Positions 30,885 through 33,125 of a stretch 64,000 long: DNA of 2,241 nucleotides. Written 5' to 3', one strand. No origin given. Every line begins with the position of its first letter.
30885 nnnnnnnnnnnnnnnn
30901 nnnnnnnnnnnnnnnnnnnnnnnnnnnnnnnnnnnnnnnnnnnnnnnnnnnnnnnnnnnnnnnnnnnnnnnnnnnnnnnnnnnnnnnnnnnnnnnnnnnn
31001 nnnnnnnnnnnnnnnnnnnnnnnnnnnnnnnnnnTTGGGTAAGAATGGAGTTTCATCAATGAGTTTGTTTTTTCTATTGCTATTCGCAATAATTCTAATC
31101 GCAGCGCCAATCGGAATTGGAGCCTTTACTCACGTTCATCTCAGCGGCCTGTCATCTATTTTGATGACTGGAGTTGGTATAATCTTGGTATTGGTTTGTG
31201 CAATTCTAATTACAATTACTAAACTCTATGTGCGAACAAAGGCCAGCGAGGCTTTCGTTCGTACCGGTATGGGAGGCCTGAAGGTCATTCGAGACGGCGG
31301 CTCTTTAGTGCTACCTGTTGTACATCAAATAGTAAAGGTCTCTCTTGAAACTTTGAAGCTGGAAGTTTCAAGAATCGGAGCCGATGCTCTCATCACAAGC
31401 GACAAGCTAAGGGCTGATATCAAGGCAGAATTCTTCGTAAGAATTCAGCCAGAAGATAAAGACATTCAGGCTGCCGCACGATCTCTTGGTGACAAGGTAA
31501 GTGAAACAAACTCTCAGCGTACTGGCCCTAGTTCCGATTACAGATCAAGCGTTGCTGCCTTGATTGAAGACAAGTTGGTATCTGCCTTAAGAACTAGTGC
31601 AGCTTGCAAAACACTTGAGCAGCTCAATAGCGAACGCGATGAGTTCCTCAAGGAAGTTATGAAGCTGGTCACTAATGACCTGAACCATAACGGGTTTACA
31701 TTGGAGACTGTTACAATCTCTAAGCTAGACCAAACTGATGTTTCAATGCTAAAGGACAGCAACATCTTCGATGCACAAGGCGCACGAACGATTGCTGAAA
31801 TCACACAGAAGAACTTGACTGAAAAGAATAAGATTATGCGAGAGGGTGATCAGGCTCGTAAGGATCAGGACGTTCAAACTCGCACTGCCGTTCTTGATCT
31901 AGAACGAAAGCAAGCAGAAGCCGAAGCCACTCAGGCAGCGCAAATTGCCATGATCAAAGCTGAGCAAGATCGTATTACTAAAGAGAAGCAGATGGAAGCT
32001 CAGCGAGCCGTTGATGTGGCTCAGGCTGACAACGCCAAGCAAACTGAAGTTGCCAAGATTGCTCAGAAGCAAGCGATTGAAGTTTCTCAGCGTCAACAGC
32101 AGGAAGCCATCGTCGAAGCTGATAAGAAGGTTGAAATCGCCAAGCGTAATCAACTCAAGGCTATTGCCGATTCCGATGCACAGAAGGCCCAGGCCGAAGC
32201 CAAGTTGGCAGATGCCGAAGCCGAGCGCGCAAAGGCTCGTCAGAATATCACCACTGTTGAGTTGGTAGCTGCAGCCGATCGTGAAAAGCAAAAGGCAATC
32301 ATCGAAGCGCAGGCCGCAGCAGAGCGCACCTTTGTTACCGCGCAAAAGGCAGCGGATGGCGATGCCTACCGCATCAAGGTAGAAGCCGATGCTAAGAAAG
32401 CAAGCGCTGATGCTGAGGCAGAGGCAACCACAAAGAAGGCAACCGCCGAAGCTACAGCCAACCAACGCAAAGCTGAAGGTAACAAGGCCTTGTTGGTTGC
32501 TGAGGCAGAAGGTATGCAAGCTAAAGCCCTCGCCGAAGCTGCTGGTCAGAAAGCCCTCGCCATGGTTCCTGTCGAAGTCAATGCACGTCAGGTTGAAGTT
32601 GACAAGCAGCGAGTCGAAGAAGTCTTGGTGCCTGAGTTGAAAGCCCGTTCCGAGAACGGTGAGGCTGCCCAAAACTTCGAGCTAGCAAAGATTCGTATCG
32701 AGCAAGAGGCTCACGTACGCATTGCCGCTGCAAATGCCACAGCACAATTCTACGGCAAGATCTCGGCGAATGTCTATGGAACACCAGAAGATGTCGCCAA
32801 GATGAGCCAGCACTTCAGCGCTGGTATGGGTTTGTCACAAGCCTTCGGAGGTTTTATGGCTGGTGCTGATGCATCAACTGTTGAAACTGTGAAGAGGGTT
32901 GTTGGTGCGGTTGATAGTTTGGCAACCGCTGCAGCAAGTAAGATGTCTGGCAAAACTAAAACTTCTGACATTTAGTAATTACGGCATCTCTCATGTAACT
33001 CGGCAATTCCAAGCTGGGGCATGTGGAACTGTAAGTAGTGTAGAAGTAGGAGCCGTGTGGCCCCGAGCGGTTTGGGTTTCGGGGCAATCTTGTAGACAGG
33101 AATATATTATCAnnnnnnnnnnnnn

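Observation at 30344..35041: NfeD-flotillin-FtsH-like trio in a phage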

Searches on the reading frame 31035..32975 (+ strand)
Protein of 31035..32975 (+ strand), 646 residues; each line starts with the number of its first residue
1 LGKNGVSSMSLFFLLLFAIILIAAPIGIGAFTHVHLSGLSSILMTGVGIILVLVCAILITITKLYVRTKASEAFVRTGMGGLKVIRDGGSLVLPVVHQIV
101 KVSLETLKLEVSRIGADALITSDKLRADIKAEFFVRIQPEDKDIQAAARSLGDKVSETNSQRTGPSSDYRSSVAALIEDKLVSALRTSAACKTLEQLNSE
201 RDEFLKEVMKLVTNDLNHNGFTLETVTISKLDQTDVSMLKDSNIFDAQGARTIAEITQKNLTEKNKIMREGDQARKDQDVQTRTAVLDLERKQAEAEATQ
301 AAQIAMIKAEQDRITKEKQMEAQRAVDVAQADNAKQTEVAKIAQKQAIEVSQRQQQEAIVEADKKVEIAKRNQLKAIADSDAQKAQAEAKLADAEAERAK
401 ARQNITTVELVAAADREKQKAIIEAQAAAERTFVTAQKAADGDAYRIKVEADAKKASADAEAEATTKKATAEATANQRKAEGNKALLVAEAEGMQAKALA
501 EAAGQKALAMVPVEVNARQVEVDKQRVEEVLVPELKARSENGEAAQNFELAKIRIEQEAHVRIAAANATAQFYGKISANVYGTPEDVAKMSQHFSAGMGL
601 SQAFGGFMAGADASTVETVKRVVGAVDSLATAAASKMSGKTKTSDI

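Call 3: search_protein_families(library=pfam, proteins=[window:31035-32975:+], max_evalue=0.1)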
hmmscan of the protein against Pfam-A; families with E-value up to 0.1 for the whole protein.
window:31035-32975:+ (646 aa): 1 family
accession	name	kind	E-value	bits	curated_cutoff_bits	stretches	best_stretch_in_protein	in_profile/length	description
PF01145.31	Band_7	-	1.5e-17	64.7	23.6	1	68-257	3-164/176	SPFH domain / Band 7 family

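Call 4: search_protein_families(library=phrogs, proteins=[window:31035-32975:+], max_evalue=0.01)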
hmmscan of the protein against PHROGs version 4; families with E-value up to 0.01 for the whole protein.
window:31035-32975:+ (646 aa): 0 families

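Call 12: find_related_loci(query=window:31035-32975:+, collection=viral_contigs, flank=8000)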
Query window:31035-32975:+ (646 aa) in viral_contigs; peptide patterns used: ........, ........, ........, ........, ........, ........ (x = any residue, [..] = any of these).
57 stretches matched a pattern; 2 encode a relative of the query (tblastn E <= 1e-3); 2 distinct loci.
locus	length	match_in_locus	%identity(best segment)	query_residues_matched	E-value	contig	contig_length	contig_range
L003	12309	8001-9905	71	9-640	0e+0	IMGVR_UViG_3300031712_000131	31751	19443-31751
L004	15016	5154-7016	72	23-640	0e+0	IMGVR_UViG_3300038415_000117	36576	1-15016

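Call 23: find_homologous_proteins(query=window:31035-32975:+, max_evalue=0.001)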
Query window:31035-32975:+ (646 aa): 1344 proteins with E <= 0.001 among 8000 candidates; the best 120 are listed.
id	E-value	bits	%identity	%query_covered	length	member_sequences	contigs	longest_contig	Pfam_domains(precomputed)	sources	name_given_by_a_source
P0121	0.0e+0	1283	100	99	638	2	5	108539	PF01145.32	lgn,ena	-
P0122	0.0e+0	1212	95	99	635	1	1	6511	PF01145.32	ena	-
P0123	0.0e+0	1186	93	98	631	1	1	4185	PF01145.32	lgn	-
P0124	0.0e+0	1119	88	99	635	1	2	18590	PF01145.32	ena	-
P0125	0.0e+0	1096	86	98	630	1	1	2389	PF01145.32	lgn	-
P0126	0.0e+0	1096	85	100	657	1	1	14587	PF01145.32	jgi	jgi:flotillin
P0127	0.0e+0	1091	86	98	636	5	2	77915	PF01145.32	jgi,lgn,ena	-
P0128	0.0e+0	1079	84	98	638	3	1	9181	PF01145.32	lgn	-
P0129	0.0e+0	1041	89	92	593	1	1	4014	PF01145.32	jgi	-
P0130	0.0e+0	1041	89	92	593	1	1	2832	PF01145.32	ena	-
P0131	0.0e+0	1035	88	92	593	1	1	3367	PF01145.32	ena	-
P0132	0.0e+0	1028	81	97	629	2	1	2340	PF01145.32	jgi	jgi:flotillin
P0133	6.3e-274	928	73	96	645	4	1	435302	PF01145.32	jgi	jgi:flotillin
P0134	4.1e-272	922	72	96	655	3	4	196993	PF01145.32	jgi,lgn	-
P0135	5.8e-272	921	73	98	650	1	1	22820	PF01145.32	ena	-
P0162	2.8e-222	757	62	98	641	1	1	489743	PF01145.32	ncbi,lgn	-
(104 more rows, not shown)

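Call 24: find_encoding_contigs(protein=P0127, flank=10000, max_places=2)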
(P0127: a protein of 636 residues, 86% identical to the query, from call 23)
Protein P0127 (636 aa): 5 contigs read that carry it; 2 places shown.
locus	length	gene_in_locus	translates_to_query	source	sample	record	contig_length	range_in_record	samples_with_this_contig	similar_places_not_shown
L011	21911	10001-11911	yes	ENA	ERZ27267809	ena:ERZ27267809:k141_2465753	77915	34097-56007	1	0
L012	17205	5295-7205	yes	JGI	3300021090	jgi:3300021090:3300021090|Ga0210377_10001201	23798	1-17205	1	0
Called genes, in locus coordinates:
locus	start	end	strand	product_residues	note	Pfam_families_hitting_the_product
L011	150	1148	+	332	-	-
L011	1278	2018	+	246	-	PF25283:DUF7873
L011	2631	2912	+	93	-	-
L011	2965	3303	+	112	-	-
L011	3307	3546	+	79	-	-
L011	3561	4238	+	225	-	-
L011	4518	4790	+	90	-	-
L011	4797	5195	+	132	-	-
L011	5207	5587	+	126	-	-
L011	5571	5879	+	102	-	-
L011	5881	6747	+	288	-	PF00303:Thymidylat_synt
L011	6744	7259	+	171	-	PF00186:DHFR_1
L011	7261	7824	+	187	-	PF16473:Rv2179c-like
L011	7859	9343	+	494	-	PF04055:Radical_SAM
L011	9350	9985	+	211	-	PF21001:YqiJ_N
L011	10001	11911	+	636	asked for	PF01145:Band_7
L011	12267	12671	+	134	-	-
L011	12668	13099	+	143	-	-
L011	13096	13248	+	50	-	-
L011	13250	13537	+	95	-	-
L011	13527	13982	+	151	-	-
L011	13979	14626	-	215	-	-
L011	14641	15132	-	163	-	PF01844:HNH (faint)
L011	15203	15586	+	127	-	-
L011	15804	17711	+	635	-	PF22745:Nlig-Ia (weak), PF01653:DNA_ligase_aden, PF03120:OB_DNA_ligase, PF14520:HHH_5 (faint), PF00533:BRCT, PF12738:PTCB-BRCT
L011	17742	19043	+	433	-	PF14284:PcfJ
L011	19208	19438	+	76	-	-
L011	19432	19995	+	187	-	PF01885:PTS_2-RNA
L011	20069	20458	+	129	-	-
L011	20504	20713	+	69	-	-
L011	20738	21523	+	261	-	PF04446:Thg1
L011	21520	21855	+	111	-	-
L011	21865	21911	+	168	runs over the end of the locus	-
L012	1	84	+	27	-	?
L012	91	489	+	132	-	-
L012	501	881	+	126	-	-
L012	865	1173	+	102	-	-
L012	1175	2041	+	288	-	PF00303:Thymidylat_synt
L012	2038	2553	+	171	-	PF00186:DHFR_1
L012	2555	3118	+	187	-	PF16473:Rv2179c-like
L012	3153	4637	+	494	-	PF04055:Radical_SAM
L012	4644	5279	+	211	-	PF21001:YqiJ_N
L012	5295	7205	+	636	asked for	PF01145:Band_7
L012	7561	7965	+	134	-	-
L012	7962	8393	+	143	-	-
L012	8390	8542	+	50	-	-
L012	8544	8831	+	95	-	-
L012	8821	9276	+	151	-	-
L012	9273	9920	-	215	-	-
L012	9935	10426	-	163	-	PF01844:HNH (faint)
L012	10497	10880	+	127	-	-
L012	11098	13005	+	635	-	PF22745:Nlig-Ia (weak), PF01653:DNA_ligase_aden, PF03120:OB_DNA_ligase, PF14520:HHH_5 (faint), PF00533:BRCT, PF12738:PTCB-BRCT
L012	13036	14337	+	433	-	PF14284:PcfJ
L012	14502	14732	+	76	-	-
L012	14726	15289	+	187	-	PF01885:PTS_2-RNA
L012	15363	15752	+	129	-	-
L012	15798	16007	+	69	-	-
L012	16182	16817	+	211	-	-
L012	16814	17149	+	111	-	-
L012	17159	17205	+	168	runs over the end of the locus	-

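Call 25: find_encoding_contigs(protein=P0133, flank=10000, max_places=2)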
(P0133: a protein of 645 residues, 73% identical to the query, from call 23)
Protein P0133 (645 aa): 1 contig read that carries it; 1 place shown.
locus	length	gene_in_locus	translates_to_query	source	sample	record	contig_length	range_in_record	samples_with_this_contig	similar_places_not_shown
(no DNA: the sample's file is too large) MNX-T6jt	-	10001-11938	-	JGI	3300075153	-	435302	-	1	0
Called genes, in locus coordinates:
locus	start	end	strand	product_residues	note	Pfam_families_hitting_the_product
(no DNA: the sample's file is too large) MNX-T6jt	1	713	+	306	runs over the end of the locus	PF03747:ADP_ribosyl_GH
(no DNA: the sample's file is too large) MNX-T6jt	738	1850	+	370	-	-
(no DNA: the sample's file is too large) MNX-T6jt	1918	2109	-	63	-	-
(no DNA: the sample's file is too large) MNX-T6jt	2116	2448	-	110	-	PF01981:PTH2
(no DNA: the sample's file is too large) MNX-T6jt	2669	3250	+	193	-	-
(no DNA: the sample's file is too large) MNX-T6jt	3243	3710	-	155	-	-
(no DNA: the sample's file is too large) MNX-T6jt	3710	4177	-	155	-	-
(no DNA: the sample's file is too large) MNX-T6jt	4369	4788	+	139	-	-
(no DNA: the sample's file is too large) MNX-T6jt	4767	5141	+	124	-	-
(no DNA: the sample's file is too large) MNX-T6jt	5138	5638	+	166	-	-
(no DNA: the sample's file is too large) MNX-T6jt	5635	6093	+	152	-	PF02481:DNA_processg_A (weak)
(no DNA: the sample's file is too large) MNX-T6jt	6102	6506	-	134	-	-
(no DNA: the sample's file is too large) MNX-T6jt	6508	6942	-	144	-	-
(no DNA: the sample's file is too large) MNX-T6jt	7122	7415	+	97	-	PF13451:zf_Tbcl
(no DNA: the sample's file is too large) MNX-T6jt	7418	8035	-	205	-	PF01121:CoaE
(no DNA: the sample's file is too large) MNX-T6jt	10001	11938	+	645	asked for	PF01145:Band_7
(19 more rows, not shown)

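Call 26: find_encoding_contigs(protein=P0162, flank=10000, max_places=2)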
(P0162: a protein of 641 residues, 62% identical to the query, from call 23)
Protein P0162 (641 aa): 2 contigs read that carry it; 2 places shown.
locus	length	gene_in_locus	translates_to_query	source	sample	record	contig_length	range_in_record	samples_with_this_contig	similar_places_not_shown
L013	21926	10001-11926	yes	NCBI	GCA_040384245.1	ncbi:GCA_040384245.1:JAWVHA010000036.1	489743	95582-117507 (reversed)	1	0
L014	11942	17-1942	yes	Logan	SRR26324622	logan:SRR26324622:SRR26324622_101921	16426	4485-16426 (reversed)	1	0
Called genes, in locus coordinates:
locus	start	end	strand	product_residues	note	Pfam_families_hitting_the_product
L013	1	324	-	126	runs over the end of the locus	-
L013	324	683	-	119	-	-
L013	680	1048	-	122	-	-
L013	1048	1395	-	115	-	-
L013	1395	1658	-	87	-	-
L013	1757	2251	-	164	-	-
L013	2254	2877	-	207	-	-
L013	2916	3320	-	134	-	-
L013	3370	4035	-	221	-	PF13328:HD_4 (faint)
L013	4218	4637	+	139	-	PF00011:HSP20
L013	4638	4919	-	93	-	-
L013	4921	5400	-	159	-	-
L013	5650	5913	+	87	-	-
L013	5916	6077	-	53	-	-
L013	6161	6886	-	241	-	-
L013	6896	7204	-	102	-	-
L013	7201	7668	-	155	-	-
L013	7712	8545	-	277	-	-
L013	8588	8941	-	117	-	-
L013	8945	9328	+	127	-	PF01981:PTH2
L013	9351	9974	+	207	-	PF21001:YqiJ_N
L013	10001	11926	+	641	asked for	PF01145:Band_7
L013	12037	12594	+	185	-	-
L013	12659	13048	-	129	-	-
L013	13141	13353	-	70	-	-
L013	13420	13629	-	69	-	-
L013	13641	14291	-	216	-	-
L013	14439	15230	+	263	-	PF00089:Trypsin, PF13365:Trypsin_2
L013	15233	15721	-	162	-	PF03462:PCRF (weak), PF00472:RF-1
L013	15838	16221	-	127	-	-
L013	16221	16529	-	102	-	-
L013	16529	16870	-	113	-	-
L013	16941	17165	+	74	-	PF26761:Acb5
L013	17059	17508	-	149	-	-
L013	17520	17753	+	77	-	-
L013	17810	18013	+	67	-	-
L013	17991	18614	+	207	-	-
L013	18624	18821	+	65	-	-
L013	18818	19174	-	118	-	-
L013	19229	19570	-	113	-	-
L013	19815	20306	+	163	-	PF06210:DUF1003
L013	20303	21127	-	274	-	-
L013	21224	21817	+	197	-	-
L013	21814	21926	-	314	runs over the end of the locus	-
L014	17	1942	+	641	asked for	PF01145:Band_7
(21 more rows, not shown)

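Call 28: search_dna_similar(query=window:31059-32975:+, collection=phages, mode=protein, max_rows=30)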
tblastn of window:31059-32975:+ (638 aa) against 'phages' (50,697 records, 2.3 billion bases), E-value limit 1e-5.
Records with a match: 4; places in all: 4; records where one place covers at least 80% of the query: 0.
Best place of each record, by identity: <60% 4.
By first word of the organism name: Sinorhizobium 1; phage 1; Salmonella 1; Escherichia 1.
By host as written in the record: Sinohrizobium meliloti NRRL L-50 1; - 1; Salmonella enterica subsp. enterica serovar Kentucky 1; Escherichia coli O157:H7 ATCC 43895 1.
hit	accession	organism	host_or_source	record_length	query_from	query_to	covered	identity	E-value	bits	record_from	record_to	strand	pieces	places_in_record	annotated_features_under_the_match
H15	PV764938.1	Sinorhizobium phage Phosso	Sinohrizobium meliloti NRRL L-50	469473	55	408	55%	33.2%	7e-42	169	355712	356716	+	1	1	SPFH domain-containing protein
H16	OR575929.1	phage csAssE-Sib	human gut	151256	35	259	35%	27.6%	8e-11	72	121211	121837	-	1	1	flotillin family protein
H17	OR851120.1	Salmonella phage S.Kent 1-2-1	Salmonella enterica subsp. enterica ...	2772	55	189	21%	45.9%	2e-27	124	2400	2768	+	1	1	record has no annotation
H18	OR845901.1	Escherichia phage ECO95 1-6-1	Escherichia coli O157:H7 ATCC 43895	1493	55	115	10%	54.1%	3e-13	78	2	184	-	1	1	record has no annotation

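Call 40: find_related_loci(query=A2, collection=viral_contigs, flank=10000)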
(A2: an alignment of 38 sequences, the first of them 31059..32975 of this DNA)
Query A2 (638 aa) in viral_contigs; peptide patterns used: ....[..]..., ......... (x = any residue, [..] = any of these).
19 stretches matched a pattern; 6 encode a relative of the query (tblastn E <= 1e-3); 5 distinct loci.
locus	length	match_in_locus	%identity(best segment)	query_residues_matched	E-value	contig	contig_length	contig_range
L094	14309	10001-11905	71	1-632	0e+0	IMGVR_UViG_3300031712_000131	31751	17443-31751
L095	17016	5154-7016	72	15-632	0e+0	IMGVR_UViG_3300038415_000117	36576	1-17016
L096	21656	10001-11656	48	17-621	6e-137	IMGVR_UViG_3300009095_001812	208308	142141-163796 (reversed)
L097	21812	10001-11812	43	1-627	1e-133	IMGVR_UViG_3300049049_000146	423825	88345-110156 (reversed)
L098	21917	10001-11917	63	1-636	0e+0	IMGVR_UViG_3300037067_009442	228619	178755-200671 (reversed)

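Call 45: search_protein_families(library=ncbifam, proteins=[window:31059-32975:+], max_evalue=0.01)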
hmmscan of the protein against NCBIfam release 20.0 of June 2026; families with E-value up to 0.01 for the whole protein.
window:31059-32975:+ (638 aa): 1 family
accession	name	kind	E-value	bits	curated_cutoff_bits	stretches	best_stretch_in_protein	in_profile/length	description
NF058507.1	FlotScfldFlot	equivalog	3.4e-07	29.7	700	1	73-464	50-396/477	flotillin lipid rafts scaffold protein FloT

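Call 46: search_protein_families(library=padloc, proteins=[window:31059-32975:+], max_evalue=0.01)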
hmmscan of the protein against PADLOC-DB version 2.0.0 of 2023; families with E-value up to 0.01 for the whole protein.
window:31059-32975:+ (638 aa): 0 families

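Call 57: get_annotated_region(hit=H15, flank=6000)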
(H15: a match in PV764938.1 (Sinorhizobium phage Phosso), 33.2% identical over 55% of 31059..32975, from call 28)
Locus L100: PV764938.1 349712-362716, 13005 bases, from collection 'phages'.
description: Sinorhizobium phage Phosso, complete genome.
organism: Sinorhizobium phage Phosso (NCBI taxid 3435197)
taxonomy: Viruses
host: Sinohrizobium meliloti NRRL L-50; source: soil; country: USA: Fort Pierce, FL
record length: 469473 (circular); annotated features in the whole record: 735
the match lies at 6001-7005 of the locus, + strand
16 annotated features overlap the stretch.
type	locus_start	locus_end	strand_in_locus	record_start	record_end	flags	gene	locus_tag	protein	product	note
CDS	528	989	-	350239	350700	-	-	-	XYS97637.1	hypothetical protein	480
CDS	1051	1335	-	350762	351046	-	-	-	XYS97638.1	PAAR domain-containing protein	481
CDS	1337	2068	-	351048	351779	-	-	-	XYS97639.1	hypothetical protein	482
CDS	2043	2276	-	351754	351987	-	-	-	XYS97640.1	hypothetical protein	483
CDS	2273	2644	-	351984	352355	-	-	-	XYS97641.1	hypothetical protein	484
CDS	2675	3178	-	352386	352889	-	-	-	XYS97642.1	hypothetical protein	485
CDS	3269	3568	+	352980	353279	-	-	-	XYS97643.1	hypothetical protein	486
CDS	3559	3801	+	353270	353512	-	-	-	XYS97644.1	hypothetical protein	487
CDS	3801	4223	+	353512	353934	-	-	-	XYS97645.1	hypothetical protein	488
CDS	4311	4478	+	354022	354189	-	-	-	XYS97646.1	hypothetical protein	489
CDS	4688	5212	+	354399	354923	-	-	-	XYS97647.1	hypothetical protein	490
CDS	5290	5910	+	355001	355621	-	-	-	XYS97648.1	hypothetical protein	491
CDS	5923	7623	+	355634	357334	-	-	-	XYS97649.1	SPFH domain-containing protein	492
CDS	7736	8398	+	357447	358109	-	-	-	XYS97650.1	hypothetical protein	493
CDS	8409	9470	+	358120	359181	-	-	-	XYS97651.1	toxic anion resistance protein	494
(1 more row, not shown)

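Call 77: search_protein_families(library=pfam, proteins=[L097:9391-9975:+, L096:9344-9949:+], max_evalue=10)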
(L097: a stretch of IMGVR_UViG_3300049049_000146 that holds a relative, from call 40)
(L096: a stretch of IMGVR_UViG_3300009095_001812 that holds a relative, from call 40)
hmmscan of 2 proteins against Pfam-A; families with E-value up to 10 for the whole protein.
L097:9391-9975:+ (194 aa): 3 families
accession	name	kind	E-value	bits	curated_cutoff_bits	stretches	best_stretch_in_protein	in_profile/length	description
PF21001.2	YqiJ_N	-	3.1e-06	27.8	23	1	13-99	15-106/116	Inner membrane protein YqiJ, N-terminal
PF01957.25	NfeD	-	0.002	18.7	29.1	1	129-181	3-49/57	NfeD-like C-terminal, partner-binding domain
PF07290.17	YqiJ_OB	-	0.071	13.6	25.4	1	130-180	2-56/64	Inner membrane protein YqiJ, OB-fold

L096:9344-9949:+ (201 aa): 1 family
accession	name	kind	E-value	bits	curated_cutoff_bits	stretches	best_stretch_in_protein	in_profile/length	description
PF21001.2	YqiJ_N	-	3e-05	24.6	23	1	16-117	11-112/116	Inner membrane protein YqiJ, N-terminal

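Call 82: find_encoding_contigs(protein=P0124, flank=10000, max_places=2)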
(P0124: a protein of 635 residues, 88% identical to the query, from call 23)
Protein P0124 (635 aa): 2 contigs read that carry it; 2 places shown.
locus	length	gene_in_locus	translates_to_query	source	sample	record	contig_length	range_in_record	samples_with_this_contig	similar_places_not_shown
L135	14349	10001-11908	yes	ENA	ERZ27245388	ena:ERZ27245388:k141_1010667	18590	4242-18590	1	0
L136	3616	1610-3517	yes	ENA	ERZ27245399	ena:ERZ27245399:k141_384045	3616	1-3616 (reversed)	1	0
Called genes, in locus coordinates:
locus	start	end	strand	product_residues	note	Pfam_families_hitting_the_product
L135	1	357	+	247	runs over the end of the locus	PF25283:DUF7873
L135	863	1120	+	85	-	-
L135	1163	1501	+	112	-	-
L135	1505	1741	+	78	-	-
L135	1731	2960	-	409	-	PF13439:Glyco_transf_4 (weak), PF00534:Glycos_transf_1 (weak)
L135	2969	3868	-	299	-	PF04230:PS_pyruv_trans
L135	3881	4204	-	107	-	-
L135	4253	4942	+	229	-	PF01832:Glucosaminidase (weak)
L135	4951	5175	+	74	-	-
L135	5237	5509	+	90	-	-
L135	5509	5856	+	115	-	-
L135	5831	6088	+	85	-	-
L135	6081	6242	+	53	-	-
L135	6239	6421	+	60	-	-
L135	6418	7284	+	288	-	PF00303:Thymidylat_synt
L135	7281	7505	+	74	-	-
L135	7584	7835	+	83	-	-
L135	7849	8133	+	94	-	PF01541:GIY-YIG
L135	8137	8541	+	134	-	PF07460:NUMOD3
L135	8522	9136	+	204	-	PF16473:Rv2179c-like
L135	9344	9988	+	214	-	PF21001:YqiJ_N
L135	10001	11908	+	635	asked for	PF01145:Band_7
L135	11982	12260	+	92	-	-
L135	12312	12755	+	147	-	-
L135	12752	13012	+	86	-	-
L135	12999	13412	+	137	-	PF25535:DUF7919 (weak)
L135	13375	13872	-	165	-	-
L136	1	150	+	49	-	?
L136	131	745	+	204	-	PF16473:Rv2179c-like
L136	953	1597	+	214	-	PF21001:YqiJ_N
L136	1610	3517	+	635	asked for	PF01145:Band_7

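Call 83: find_encoding_contigs(protein=P0128, flank=10000, max_places=2)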
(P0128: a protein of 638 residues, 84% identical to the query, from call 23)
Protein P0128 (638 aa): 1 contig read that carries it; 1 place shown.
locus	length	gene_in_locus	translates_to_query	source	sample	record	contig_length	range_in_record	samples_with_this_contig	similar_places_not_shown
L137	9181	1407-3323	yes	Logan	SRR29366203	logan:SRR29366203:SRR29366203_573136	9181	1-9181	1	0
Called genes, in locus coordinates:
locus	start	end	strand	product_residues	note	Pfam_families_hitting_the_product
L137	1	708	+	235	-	?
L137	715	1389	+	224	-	PF21001:YqiJ_N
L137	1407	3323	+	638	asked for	PF01145:Band_7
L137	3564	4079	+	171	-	-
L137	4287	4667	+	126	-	-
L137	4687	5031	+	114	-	-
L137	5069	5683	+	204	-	-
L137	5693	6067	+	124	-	-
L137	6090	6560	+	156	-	-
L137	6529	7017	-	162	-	-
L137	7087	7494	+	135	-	-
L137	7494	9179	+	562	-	?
